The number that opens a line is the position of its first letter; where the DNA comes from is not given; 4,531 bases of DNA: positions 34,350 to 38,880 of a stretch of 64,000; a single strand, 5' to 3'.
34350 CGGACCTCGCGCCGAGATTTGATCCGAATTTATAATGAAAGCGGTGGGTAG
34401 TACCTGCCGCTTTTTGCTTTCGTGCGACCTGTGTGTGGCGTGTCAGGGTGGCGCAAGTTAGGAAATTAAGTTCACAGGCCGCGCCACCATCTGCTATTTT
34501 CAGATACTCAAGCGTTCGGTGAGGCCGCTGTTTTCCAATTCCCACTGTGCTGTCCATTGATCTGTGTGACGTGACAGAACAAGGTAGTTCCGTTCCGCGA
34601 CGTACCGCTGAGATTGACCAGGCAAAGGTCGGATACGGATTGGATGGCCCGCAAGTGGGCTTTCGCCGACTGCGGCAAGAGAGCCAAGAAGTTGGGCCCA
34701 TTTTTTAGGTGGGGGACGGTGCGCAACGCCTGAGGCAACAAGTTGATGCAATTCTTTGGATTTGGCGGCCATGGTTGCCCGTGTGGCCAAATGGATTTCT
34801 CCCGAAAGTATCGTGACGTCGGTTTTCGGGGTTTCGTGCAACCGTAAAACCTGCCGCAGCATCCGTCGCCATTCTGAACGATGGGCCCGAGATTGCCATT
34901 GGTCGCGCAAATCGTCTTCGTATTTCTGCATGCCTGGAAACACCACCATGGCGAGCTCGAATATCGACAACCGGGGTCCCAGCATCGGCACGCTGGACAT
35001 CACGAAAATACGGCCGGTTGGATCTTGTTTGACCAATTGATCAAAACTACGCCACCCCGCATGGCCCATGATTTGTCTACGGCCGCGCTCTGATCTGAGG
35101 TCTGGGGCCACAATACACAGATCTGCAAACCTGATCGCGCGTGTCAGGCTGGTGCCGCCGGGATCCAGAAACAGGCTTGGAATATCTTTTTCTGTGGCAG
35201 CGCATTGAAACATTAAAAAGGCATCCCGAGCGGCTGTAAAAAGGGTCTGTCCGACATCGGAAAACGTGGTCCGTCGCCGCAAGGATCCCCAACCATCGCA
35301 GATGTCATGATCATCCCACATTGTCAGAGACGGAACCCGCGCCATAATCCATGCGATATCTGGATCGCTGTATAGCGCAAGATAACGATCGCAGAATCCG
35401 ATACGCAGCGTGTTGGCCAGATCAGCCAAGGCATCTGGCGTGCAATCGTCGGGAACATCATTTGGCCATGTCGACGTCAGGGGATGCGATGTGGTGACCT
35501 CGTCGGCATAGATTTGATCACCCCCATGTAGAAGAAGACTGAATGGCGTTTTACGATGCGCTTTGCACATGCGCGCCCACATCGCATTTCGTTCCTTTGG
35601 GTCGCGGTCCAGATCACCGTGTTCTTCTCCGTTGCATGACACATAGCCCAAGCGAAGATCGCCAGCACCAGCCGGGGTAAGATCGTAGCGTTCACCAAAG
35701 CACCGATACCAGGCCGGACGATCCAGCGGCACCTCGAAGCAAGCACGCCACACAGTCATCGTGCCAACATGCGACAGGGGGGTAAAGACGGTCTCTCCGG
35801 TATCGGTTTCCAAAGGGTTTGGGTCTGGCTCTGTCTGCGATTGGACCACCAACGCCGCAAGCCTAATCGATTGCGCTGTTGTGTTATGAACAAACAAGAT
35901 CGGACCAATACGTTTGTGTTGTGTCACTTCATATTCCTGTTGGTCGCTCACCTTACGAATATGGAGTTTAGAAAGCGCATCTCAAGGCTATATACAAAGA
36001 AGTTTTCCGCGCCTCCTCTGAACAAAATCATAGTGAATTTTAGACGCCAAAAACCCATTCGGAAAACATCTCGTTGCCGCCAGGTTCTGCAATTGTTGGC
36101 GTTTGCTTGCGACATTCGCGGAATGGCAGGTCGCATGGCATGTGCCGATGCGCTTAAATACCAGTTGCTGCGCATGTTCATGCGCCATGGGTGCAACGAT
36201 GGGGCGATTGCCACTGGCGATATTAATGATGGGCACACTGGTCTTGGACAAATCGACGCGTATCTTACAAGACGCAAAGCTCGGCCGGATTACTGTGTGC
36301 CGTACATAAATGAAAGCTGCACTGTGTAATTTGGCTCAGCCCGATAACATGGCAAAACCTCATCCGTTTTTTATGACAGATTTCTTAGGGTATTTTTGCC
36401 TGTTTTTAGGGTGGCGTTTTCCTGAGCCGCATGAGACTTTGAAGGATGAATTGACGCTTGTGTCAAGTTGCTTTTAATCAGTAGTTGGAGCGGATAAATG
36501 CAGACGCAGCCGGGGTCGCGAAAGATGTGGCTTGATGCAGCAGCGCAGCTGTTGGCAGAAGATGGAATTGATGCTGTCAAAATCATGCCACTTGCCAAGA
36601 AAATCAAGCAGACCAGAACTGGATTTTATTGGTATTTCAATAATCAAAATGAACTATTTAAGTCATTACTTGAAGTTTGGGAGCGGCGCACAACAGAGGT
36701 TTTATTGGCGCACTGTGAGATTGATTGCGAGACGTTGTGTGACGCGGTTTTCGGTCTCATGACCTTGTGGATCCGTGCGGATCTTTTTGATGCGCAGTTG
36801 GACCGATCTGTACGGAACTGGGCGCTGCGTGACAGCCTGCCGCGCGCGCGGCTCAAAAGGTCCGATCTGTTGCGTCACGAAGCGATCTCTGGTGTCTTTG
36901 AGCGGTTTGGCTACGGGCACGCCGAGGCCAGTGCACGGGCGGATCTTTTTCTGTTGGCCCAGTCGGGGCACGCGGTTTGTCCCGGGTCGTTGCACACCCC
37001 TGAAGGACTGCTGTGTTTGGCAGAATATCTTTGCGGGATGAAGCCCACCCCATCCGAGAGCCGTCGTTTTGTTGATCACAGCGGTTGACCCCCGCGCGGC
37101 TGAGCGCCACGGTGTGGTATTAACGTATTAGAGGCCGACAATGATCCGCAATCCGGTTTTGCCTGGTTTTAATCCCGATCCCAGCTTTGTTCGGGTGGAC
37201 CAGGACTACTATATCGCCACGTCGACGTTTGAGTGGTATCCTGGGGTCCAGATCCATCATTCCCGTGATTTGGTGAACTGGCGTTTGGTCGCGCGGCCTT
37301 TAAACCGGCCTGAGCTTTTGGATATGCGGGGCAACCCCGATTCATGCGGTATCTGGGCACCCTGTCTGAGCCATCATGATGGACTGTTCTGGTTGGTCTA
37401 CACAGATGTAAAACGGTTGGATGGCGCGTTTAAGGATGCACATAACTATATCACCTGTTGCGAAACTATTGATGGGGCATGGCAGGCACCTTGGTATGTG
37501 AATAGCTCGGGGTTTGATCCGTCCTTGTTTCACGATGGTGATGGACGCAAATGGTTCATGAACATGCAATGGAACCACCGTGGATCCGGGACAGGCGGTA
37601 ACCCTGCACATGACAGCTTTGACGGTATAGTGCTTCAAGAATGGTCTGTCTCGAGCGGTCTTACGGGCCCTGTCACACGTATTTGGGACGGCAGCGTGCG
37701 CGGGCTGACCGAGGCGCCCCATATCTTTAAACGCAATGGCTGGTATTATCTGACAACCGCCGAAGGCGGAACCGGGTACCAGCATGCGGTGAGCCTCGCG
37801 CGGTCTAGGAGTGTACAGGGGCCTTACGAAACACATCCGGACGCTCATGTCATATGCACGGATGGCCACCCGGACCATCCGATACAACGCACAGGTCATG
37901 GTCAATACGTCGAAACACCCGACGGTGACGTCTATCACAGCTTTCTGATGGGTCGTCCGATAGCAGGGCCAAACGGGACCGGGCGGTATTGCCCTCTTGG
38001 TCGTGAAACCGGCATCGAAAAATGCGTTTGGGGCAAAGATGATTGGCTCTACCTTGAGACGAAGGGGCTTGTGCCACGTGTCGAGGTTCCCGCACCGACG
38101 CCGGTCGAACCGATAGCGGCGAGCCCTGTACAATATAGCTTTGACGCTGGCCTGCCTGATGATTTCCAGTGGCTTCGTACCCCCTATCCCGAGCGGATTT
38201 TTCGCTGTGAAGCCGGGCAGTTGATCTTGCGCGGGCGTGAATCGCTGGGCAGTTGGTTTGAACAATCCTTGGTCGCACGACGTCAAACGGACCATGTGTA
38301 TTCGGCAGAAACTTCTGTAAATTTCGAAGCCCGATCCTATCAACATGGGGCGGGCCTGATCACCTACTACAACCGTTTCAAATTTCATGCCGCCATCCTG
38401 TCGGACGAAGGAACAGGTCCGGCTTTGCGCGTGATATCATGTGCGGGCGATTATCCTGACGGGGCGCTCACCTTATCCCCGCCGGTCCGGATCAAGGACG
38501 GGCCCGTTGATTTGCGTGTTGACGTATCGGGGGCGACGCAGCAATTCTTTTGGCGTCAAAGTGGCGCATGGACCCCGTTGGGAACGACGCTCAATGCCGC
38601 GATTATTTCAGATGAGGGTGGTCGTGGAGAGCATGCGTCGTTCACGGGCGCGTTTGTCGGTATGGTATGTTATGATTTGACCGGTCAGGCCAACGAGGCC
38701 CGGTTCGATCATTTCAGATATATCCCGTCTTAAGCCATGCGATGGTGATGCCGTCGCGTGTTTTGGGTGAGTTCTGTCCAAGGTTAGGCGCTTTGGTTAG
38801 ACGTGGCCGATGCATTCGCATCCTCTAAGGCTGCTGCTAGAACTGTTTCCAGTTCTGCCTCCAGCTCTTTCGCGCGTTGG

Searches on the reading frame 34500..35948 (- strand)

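Call 90: search_protein_families(library=pfam, proteins=[window:34500-35948:-], max_evalue=0.00001)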
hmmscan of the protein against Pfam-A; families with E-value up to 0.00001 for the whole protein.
window:34500-35948:- (482 aa): 2 families
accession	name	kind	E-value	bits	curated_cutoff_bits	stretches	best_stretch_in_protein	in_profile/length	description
PF19050.5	PhoD_2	-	3.9e-18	65.3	22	1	122-331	63-283/543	PhoD related phosphatase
PF09423.15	PhoD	-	5.9e-12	45.8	27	1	123-253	16-136/343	PhoD-like phosphatase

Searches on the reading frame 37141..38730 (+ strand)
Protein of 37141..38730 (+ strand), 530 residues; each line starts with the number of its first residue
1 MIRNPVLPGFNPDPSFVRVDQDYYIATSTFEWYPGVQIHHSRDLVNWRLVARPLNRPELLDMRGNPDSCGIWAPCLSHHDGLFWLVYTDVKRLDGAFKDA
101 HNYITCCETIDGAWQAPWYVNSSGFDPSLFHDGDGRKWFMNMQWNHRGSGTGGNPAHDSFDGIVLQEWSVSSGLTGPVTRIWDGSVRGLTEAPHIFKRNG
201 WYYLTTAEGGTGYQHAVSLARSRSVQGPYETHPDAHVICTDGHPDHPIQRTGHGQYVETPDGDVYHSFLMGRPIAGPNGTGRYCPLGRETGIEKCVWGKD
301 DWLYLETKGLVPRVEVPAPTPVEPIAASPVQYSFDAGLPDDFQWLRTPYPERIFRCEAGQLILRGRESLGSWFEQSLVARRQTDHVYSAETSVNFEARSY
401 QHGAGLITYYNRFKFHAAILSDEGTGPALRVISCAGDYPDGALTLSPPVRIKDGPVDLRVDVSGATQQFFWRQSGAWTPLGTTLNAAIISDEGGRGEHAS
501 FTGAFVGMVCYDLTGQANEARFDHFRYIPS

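Call 90: search_protein_families(library=pfam, proteins=[window:37141-38730:+], max_evalue=0.00001)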
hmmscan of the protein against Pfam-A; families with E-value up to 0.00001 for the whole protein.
window:37141-38730:+ (530 aa): 2 families
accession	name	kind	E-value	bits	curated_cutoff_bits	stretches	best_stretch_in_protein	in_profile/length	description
PF04616.20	Glyco_hydro_43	-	6.1e-91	305.2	32.2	1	2-302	1-287/288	Glycosyl hydrolases family 43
PF17851.8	GH43_C2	-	1.2e-42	146.4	22.7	1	336-527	7-202/203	Beta xylosidase C-terminal Concanavalin A-like domain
